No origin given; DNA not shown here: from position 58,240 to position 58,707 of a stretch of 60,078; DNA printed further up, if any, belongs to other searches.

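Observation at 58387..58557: Unannotated CsrA/RsmA-like 56-aa ORF between the scaffold and major capsid genes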

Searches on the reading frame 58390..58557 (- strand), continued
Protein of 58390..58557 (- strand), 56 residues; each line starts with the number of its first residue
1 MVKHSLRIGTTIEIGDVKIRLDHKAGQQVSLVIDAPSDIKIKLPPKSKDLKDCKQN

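Call 42: fold_search(model_id=the predicted structure, library=pdb)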
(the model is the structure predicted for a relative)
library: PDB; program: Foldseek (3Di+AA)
matches with E <= 10: 221; with E <= 0.001: 0
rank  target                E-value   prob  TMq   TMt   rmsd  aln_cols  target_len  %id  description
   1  5z38_H                4.4e-03  1.00  0.71  0.71   0.8        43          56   28  Crystal structure of CsrA bound to CesT (released 2018-04-04)
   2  2jpp_MODEL_1_A        9.1e-03  1.00  0.68  0.72   1.1        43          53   35  Structural basis of RsmA/CsrA RNA recognition: Structure of RsmE bound to the Shine-Dalgarno sequence of hcnA  (released 2007-08-21)
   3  5z38_F                9.7e-03  1.00  0.69  0.67   1.0        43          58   30  Crystal structure of CsrA bound to CesT (released 2018-04-04)
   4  1vpz_B                1.3e-02  1.00  0.70  0.70   0.9        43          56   28  Crystal structure of a putative carbon storage regulator protein (csra, pa0905) from pseudomonas aeruginosa at 2.05 A  (released 2004-12-14)
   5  2mfc_MODEL_1_A        1.5e-02  1.00  0.69  0.65   1.0        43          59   35  Csr/Rsm protein-RNA recognition - A molecular affinity ruler: RsmZ(SL1)/RsmE(dimer) 2:1 complex (released 2014-02-26)
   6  1vpz_A                1.6e-02  1.00  0.71  0.70   0.8        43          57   28  Crystal structure of a putative carbon storage regulator protein (csra, pa0905) from pseudomonas aeruginosa at 2.05 A  (released 2004-12-14)
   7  2bti_B                2.0e-02  1.00  0.70  0.69   1.0        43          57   30  Structure-function studies of the RmsA CsrA post-transcriptional global regulator protein family reveals a class of RN (released 2006-01-04)
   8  5z38_J                2.6e-02  1.00  0.69  0.70   1.1        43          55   30  Crystal structure of CsrA bound to CesT (released 2018-04-04)
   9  5z38_L                3.4e-02  1.00  0.68  0.70   1.0        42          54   28  Crystal structure of CsrA bound to CesT (released 2018-04-04)
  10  5dmb_D                4.7e-02  1.00  0.68  0.53   1.0        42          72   31  Crystal structure of a translational regulator bound to a flagellar assembly factor (released 2016-08-24)
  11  2bti_A                5.3e-02  1.00  0.71  0.69   0.8        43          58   28  Structure-function studies of the RmsA CsrA post-transcriptional global regulator protein family reveals a class of RN (released 2006-01-04)
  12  5z38_I                5.3e-02  1.00  0.61  0.79   0.8        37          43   35  Crystal structure of CsrA bound to CesT (released 2018-04-04)
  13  5z38_E                6.1e-02  1.00  0.62  0.83   0.6        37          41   32  Crystal structure of CsrA bound to CesT (released 2018-04-04)
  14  7yr6_B                6.1e-02  1.00  0.67  0.68   1.5        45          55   27  Cryo-EM structure of Pseudomonas aeruginosa RsmZ RNA in complex with two RsmA protein dimers (released 2023-05-17)
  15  3llb                  9.7e-01  0.60  0.43  0.32   2.5        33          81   21  The crystal structure of the protein PA3983 with unknown function from Pseudomonas aeruginosa PAO1 (released 2010-03-16)
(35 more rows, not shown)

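Call 74: search_protein_families(library=pfam, alignment_id=A3, max_evalue=0.001)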
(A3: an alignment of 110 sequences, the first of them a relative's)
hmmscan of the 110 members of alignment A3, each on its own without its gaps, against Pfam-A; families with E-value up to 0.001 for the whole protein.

A. member 1, P0001 (56 aa): 1 family
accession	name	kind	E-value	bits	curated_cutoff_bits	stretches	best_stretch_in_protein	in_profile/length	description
PF02599.21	CsrA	-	0.00017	21.9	27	1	5-41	5-42/53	Global regulator protein family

B. families by the number of members that match (of 110 scanned): 3 families
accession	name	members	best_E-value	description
PF02599.21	CsrA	75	1.9e-10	Global regulator protein family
PF03668.21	RapZ-like_N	1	0.00047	RapZ-like N-terminal domain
PF07378.16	FlbT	1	0.00079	Flagellar protein FlbT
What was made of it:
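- On CsrA/RsmA family (Pfam PF02599): 75 of 110 family members hit PF02599 at E <= 1e-3, with a best E of 1.9e-10 (call 74).
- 75 of 110 family members hit Pfam CsrA at E <= 1e-3 (call 74).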

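Call 75: search_protein_families(library=ncbifam, proteins=[window:58390-58557:-], max_evalue=10)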
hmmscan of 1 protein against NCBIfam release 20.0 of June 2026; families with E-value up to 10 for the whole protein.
seq(56 aa): 2 families
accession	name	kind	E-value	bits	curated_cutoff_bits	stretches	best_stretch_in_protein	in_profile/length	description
NF002469.0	PRK01712.1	equivalog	0.00023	21.1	73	1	7-41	7-42/65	carbon storage regulator CsrA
TIGR00202.1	csrA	equivalog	0.0075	16.4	70.1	1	5-41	5-42/69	carbon storage regulator CsrA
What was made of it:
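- On CsrA equivalog (NCBIfam NF002469 / TIGR00202): 21.1 bits against 73, and 16.4 bits against 70.1 (call 75).
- The score is far below the CsrA equivalog cut-off (call 75).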
